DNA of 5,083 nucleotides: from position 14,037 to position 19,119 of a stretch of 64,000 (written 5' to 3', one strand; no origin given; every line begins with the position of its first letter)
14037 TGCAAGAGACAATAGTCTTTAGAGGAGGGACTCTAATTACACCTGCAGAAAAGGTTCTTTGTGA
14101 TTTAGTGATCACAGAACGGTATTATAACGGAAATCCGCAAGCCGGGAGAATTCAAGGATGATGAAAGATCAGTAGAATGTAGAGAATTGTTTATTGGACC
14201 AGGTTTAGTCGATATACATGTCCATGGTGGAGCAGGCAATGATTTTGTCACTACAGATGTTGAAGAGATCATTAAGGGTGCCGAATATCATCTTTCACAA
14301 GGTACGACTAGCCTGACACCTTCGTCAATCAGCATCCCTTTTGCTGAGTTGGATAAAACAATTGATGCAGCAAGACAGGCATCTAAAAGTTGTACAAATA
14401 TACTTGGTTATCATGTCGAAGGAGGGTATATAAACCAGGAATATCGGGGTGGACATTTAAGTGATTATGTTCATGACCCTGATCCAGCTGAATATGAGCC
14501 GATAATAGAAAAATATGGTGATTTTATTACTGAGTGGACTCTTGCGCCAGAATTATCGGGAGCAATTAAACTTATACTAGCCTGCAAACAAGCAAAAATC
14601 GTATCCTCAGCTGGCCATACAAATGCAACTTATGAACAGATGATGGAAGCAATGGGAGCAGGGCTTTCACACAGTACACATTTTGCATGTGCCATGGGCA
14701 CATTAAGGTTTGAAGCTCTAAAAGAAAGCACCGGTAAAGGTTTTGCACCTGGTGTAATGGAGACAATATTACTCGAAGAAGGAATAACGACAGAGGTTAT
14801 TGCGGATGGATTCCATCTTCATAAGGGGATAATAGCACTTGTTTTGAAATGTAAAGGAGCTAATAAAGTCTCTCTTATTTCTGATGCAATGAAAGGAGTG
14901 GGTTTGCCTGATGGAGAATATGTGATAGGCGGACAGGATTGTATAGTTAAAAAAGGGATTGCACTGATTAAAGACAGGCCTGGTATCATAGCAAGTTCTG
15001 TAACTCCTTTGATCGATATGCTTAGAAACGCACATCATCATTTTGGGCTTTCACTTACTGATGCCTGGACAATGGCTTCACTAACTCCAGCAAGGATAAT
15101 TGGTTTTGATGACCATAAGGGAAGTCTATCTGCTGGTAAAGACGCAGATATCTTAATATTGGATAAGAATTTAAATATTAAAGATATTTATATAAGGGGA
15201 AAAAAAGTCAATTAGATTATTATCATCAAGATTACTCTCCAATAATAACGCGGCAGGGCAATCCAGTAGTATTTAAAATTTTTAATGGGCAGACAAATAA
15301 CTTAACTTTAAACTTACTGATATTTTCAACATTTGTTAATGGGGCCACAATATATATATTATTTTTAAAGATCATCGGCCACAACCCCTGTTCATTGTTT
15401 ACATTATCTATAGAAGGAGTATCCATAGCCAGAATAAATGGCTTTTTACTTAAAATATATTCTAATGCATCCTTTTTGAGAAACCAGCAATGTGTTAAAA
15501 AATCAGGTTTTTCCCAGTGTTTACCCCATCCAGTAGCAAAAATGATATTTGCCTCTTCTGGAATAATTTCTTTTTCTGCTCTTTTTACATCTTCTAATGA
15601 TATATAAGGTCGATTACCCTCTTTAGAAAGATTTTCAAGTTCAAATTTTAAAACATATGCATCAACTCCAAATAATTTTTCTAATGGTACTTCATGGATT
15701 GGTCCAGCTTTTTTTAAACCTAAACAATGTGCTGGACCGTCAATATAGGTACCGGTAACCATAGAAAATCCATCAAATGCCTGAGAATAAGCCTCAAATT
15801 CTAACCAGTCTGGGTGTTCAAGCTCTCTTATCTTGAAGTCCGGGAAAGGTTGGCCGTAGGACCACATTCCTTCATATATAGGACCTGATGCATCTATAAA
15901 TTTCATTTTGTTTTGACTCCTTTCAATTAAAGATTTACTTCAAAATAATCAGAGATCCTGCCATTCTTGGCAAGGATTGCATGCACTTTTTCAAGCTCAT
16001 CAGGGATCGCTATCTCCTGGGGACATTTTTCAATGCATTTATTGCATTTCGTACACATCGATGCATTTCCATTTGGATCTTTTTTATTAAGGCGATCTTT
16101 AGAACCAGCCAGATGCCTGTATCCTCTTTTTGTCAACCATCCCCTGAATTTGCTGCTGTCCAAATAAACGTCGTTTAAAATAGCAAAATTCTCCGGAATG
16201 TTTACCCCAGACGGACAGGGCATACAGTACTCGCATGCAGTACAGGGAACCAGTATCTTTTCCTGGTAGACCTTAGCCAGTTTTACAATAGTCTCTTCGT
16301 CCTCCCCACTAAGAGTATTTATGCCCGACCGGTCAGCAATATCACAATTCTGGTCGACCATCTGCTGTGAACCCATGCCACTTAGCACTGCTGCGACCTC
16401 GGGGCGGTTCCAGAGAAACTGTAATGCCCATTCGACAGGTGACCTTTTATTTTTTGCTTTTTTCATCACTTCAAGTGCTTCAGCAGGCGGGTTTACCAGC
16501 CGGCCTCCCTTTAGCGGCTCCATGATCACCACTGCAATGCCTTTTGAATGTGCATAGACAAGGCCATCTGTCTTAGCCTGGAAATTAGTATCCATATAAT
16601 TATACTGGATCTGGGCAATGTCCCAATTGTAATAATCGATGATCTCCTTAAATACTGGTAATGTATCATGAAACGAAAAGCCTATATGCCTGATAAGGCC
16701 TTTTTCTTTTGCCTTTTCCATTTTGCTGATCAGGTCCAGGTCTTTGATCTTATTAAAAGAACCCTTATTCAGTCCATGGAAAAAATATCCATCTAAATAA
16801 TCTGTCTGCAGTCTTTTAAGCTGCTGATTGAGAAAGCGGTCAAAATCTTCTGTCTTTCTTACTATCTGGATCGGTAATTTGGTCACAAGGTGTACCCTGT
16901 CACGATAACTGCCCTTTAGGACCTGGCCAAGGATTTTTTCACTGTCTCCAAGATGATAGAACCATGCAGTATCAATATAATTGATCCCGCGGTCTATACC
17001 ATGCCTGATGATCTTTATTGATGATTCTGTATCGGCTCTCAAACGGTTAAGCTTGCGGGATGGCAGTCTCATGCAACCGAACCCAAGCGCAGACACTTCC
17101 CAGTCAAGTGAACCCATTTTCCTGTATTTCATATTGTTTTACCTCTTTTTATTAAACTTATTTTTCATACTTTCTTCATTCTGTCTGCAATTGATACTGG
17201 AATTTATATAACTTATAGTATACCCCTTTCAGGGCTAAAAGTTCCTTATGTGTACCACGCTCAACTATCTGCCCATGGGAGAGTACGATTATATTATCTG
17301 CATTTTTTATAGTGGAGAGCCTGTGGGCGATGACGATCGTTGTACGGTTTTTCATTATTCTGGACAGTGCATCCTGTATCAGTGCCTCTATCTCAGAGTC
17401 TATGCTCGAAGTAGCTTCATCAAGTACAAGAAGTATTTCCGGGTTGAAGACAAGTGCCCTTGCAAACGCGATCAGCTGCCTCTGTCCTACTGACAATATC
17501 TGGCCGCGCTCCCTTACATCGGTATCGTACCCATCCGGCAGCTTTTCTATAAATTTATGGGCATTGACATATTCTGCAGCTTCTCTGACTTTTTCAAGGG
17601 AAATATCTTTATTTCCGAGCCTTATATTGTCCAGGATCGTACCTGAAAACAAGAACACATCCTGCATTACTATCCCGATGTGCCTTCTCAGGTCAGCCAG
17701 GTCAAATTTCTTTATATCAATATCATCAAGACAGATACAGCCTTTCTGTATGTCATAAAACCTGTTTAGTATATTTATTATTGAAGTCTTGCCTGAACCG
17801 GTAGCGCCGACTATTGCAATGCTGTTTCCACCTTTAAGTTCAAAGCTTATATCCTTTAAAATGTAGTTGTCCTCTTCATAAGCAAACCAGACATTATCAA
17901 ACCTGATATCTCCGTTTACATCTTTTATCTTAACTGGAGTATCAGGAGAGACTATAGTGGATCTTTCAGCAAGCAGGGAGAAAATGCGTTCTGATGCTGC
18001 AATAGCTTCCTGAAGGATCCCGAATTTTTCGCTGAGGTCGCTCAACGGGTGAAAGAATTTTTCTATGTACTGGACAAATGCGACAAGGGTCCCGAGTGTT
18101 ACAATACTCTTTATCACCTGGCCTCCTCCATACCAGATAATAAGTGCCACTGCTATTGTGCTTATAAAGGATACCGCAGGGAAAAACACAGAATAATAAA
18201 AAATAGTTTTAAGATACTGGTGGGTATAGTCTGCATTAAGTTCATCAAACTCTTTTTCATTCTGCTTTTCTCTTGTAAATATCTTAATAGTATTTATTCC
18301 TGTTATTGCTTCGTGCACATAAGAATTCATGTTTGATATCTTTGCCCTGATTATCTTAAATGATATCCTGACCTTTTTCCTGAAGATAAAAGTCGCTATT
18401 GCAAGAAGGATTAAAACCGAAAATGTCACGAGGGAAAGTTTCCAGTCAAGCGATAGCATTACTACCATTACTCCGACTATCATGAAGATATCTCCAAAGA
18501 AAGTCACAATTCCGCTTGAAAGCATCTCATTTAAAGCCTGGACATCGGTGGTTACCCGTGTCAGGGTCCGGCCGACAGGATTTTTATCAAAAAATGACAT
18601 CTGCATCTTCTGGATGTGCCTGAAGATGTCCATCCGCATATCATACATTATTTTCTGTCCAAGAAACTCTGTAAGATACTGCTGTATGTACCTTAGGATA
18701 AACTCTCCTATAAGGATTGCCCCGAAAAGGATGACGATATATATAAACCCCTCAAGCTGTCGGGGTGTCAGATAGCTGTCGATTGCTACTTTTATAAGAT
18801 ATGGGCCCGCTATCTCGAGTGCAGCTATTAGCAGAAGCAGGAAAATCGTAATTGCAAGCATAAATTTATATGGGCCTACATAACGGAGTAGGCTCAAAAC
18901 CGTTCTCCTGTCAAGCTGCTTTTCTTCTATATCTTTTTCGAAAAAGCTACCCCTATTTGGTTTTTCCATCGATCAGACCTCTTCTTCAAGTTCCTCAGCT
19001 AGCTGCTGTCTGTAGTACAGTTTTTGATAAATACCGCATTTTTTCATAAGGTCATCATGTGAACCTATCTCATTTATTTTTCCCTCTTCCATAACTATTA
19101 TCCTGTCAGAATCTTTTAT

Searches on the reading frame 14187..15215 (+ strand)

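Call 68: search_protein_families(library=pfam, proteins=[window:14187-15215:+], max_evalue=0.0001)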
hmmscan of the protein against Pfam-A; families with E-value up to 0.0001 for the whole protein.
window:14187-15215:+ (342 aa): 2 families
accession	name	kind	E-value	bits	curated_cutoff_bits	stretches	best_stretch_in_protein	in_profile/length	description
PF01979.26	Amidohydro_1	-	1.1e-24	87.8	25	1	3-341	2-345/345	Amidohydrolase family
PF07969.17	Amidohydro_3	-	6.4e-09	36.2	29.7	1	287-329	406-448/472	Amidohydrolase family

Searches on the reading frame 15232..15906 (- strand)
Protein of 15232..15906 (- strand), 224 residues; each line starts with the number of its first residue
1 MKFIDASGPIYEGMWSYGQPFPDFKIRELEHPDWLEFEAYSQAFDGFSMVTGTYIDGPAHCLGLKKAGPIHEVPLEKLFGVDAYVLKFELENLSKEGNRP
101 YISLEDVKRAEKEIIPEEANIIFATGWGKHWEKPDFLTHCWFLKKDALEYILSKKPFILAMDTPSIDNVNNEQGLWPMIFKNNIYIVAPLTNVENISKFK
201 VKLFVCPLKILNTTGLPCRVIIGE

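Call 68: search_protein_families(library=pfam, proteins=[window:15232-15906:-], max_evalue=0.0001)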
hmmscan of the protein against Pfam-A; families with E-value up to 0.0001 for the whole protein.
window:15232-15906:- (224 aa): 1 family
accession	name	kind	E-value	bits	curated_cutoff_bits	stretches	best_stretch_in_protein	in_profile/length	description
PF04199.19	Cyclase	-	1.9e-17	64.2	23.1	1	5-167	2-141/142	Putative cyclase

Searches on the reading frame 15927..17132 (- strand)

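Call 68: search_protein_families(library=pfam, proteins=[window:15927-17132:-], max_evalue=0.0001)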
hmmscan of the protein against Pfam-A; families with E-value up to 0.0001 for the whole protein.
window:15927-17132:- (401 aa): 6 families
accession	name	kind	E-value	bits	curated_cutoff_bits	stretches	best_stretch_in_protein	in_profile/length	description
PF00248.27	Aldo_ket_red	-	1.6e-38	132.9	24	1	16-266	2-274/291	Aldo/keto reductase family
PF13187.11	Fer4_9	-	9.3e-09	35.6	27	1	297-373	2-50/52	4Fe-4S dicluster domain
PF13237.11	Fer4_10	-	1.9e-06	28.1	25.5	1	296-371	8-53/53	4Fe-4S dicluster domain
PF13746.11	Fer4_18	-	3e-05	24.6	27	0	350-380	51-81/114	4Fe-4S dicluster domain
PF13534.11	Fer4_17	-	4.2e-05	24.4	22.2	0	297-374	2-60/61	4Fe-4S dicluster domain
PF13183.11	Fer4_8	-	6.1e-05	23.9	27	0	296-374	4-68/68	4Fe-4S dicluster domain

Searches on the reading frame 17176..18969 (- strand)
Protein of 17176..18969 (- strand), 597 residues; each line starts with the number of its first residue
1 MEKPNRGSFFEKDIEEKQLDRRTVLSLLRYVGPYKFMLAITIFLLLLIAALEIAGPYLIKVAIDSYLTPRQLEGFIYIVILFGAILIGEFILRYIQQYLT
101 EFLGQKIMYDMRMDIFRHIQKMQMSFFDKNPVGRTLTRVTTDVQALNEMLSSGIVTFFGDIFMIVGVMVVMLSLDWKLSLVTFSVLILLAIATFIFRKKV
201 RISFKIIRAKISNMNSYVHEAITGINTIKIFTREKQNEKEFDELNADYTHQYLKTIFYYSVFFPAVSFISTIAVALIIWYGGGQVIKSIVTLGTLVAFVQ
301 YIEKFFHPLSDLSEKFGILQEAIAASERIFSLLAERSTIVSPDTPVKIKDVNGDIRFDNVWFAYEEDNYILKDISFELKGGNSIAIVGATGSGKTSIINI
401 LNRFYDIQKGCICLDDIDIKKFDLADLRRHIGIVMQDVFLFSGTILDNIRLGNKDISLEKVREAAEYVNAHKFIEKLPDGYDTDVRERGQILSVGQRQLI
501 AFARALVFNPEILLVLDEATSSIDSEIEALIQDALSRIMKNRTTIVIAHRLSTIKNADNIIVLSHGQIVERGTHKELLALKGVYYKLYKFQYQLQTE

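Call 68: search_protein_families(library=pfam, proteins=[window:17176-18969:-], max_evalue=0.0001)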
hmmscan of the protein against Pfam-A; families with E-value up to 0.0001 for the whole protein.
window:17176-18969:- (597 aa): 3 families
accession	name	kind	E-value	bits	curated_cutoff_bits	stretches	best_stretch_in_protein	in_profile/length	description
PF00664.28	ABC_membrane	-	1.6e-60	205.6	28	1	39-308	2-273/274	ABC transporter transmembrane region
PF00005.33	ABC_tran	-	1.9e-25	90.5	25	1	371-521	1-137/137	ABC transporter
PF02463.25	SMC_N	-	7.6e-08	32.5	40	1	413-565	112-213/220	RecF/RecN/SMC N terminal domain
